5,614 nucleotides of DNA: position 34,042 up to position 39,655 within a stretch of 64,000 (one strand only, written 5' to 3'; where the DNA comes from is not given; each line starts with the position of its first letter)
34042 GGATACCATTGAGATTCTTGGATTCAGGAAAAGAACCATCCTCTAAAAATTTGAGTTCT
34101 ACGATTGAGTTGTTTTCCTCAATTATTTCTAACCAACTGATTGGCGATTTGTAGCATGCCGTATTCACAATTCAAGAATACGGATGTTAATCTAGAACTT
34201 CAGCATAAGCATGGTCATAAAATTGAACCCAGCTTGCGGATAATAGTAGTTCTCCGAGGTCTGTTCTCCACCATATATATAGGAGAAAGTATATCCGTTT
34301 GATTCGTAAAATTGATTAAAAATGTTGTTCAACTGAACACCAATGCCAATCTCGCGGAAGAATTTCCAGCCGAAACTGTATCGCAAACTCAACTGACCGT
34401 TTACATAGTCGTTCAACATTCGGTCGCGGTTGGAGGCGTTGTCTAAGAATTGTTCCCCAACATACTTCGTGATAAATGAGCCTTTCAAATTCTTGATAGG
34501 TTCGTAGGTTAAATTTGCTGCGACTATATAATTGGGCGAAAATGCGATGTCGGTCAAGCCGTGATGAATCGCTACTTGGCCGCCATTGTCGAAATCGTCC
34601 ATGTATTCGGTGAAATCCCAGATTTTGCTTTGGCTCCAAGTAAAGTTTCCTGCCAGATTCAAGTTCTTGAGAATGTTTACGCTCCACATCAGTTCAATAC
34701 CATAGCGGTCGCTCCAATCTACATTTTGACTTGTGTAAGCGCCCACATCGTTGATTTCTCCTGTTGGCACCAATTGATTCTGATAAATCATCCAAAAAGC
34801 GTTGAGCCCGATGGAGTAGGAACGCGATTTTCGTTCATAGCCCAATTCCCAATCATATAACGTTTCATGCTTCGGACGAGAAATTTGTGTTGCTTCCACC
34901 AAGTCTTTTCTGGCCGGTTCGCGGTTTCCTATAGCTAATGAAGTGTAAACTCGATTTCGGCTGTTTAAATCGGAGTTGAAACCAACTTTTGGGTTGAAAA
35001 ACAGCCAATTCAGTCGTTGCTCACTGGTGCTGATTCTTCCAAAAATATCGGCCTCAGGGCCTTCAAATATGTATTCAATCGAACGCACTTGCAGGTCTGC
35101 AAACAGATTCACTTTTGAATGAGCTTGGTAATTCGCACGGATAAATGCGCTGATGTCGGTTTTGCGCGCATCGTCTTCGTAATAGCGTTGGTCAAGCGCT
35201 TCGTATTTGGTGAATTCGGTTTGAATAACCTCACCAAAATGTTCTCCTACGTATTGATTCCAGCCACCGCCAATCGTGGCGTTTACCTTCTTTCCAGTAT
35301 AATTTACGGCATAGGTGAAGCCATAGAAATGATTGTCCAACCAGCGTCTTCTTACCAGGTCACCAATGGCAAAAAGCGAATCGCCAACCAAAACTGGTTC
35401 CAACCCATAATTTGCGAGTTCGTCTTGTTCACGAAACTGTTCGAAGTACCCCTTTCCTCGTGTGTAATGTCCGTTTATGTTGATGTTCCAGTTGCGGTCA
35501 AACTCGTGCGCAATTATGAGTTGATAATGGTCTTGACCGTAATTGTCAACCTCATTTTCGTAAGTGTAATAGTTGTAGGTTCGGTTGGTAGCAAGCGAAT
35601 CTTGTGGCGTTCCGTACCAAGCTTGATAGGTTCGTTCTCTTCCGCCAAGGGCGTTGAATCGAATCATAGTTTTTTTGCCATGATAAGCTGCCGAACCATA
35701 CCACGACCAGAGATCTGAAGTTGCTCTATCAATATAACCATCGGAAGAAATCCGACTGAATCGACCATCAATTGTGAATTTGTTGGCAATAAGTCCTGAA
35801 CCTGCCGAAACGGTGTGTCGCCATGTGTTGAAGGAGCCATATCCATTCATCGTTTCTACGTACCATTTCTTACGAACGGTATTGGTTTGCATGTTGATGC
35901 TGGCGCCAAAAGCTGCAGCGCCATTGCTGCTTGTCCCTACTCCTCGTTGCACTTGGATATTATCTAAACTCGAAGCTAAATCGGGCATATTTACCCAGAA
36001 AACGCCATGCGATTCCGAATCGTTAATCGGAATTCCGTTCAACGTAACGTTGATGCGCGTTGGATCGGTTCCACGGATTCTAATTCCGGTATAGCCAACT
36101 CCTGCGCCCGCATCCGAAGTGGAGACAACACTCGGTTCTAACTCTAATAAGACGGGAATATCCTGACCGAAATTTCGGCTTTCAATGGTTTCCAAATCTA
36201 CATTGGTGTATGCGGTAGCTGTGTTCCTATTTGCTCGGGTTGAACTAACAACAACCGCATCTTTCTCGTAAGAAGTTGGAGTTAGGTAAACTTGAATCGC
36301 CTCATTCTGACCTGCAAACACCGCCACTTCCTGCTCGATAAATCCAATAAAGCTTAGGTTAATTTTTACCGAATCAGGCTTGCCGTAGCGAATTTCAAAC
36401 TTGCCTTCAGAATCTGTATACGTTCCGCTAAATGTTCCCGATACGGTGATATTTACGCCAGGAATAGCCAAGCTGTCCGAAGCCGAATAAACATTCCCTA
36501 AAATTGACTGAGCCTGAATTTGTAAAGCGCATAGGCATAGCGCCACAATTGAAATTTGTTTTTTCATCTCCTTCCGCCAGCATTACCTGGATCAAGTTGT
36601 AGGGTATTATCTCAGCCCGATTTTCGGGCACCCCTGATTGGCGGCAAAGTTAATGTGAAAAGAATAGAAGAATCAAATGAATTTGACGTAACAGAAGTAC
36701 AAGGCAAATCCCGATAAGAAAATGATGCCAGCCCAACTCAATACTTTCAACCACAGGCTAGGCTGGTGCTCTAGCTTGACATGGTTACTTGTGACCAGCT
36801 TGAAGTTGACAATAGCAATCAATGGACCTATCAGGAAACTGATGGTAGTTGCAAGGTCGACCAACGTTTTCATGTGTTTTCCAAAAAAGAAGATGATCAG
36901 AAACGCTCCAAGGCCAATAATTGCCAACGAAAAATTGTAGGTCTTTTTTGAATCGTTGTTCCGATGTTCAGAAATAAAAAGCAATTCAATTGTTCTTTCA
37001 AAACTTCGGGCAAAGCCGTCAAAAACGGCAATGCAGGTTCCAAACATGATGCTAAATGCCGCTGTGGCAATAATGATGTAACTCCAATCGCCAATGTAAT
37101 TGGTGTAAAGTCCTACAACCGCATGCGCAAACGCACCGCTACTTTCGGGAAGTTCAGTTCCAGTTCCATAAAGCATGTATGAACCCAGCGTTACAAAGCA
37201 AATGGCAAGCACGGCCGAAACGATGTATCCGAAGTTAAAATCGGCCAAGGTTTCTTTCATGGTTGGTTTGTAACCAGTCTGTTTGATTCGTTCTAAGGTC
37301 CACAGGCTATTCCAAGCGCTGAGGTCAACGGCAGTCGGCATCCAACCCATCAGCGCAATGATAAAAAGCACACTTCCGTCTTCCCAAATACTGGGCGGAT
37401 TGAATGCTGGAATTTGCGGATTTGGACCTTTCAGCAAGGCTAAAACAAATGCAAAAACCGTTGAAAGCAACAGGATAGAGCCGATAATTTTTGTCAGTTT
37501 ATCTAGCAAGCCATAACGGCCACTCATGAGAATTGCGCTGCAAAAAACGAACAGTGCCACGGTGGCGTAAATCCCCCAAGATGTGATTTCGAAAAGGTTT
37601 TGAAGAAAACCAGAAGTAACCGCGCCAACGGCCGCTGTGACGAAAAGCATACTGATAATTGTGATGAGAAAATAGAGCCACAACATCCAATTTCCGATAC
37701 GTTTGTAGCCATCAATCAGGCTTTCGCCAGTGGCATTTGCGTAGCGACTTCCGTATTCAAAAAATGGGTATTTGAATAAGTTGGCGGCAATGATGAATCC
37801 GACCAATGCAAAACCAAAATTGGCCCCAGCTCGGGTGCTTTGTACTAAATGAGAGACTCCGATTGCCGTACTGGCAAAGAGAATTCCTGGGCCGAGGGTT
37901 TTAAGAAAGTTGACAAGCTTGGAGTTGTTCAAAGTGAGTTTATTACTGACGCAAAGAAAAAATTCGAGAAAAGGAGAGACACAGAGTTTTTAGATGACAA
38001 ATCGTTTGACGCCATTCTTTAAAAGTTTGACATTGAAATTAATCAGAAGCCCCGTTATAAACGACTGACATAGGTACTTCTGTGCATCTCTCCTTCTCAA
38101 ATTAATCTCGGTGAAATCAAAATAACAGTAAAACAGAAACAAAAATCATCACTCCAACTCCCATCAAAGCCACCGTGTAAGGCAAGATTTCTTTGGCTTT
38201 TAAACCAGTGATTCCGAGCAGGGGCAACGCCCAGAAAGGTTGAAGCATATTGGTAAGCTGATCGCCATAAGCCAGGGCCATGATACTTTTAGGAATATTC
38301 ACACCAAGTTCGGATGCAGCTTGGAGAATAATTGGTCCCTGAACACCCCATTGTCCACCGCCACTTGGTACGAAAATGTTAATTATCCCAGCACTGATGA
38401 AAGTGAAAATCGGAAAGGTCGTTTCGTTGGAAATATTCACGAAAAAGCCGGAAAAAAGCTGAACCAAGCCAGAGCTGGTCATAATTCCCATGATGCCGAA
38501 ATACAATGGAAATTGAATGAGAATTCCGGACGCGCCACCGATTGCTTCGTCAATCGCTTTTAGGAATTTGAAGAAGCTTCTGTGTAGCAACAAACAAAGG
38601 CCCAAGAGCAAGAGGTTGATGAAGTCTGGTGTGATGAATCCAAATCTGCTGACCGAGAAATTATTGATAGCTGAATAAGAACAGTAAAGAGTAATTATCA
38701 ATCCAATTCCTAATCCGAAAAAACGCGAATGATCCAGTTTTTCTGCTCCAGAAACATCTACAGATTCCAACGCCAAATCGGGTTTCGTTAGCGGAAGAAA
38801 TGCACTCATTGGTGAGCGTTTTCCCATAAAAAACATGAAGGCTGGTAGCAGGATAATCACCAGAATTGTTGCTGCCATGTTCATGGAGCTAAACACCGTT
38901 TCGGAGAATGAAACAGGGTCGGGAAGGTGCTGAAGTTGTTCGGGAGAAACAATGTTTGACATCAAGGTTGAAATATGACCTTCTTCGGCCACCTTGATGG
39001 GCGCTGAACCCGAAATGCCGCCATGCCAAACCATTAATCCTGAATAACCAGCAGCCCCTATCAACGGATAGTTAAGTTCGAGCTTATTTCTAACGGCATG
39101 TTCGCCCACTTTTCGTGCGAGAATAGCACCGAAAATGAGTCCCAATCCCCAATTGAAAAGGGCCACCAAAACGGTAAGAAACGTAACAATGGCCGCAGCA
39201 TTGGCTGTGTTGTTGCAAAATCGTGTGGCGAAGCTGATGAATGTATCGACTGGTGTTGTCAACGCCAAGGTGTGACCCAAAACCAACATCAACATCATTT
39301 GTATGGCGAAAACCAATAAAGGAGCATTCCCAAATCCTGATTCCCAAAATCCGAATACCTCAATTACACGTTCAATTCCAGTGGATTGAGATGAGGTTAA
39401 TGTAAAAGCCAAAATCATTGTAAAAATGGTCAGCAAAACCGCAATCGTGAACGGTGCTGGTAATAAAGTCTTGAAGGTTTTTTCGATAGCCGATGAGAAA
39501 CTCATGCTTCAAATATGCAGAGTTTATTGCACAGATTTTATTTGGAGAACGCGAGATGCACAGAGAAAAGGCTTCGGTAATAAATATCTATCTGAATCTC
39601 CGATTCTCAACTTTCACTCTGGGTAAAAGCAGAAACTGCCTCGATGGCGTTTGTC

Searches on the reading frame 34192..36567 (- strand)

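Call 58: search_protein_families(library=pfam, proteins=[window:34192-36567:-], max_evalue=0.00001)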
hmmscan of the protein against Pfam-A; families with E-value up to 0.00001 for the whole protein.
window:34192-36567:- (791 aa): 3 families
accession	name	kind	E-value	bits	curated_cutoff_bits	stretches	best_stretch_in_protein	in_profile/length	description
PF13715.12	CarbopepD_reg_2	-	1.1e-14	54.7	32.2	1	23-107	2-88/88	CarboxypepD_reg-like domain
PF07715.20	Plug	-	8.6e-11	42.7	23.9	1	113-222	2-106/107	TonB-dependent Receptor Plug Domain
PF13620.12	CarboxypepD_reg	-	5.4e-08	33.5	32.3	1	21-95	1-81/82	Carboxypeptidase regulatory-like domain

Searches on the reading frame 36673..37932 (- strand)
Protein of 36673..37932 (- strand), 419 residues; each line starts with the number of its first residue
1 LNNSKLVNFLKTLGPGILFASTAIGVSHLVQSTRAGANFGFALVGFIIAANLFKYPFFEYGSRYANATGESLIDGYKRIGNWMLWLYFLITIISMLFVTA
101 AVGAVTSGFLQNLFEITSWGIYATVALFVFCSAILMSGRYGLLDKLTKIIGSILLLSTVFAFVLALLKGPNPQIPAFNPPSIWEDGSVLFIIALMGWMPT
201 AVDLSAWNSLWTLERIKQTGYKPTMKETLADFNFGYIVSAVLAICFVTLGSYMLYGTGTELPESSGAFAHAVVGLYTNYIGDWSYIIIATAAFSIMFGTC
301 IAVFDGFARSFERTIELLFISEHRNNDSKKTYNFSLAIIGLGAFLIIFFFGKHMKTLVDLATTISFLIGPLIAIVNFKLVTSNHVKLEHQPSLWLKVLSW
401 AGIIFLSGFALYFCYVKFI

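Call 58: search_protein_families(library=pfam, proteins=[window:36673-37932:-], max_evalue=0.00001)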
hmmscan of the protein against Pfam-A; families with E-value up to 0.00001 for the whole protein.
window:36673-37932:- (419 aa): 1 family
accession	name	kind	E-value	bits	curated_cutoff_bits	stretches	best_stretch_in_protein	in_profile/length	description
PF01566.24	Nramp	-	8.3e-10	38.7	29.8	1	33-294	5-269/357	Natural resistance-associated macrophage protein-like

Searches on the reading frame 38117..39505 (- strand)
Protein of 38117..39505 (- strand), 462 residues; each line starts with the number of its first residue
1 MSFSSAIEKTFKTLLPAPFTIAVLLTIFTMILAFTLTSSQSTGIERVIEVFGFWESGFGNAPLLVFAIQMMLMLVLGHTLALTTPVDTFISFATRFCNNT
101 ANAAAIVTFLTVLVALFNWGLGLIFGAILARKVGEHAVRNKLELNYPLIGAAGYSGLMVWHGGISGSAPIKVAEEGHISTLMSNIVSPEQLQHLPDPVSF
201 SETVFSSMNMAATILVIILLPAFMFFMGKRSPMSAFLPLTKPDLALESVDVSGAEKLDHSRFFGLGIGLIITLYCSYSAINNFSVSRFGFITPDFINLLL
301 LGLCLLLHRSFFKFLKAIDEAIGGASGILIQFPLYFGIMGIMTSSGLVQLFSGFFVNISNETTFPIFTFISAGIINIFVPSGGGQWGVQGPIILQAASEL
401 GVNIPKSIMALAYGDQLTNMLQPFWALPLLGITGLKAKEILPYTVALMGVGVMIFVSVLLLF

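Call 58: search_protein_families(library=pfam, proteins=[window:38117-39505:-], max_evalue=0.00001)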
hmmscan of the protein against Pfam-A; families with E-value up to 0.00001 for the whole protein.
window:38117-39505:- (462 aa): 1 family
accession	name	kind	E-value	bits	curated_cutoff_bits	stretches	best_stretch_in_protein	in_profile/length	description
PF02667.20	SCFA_trans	-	2.3e-100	337.2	27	1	4-461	6-452/453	Short chain fatty acid transporter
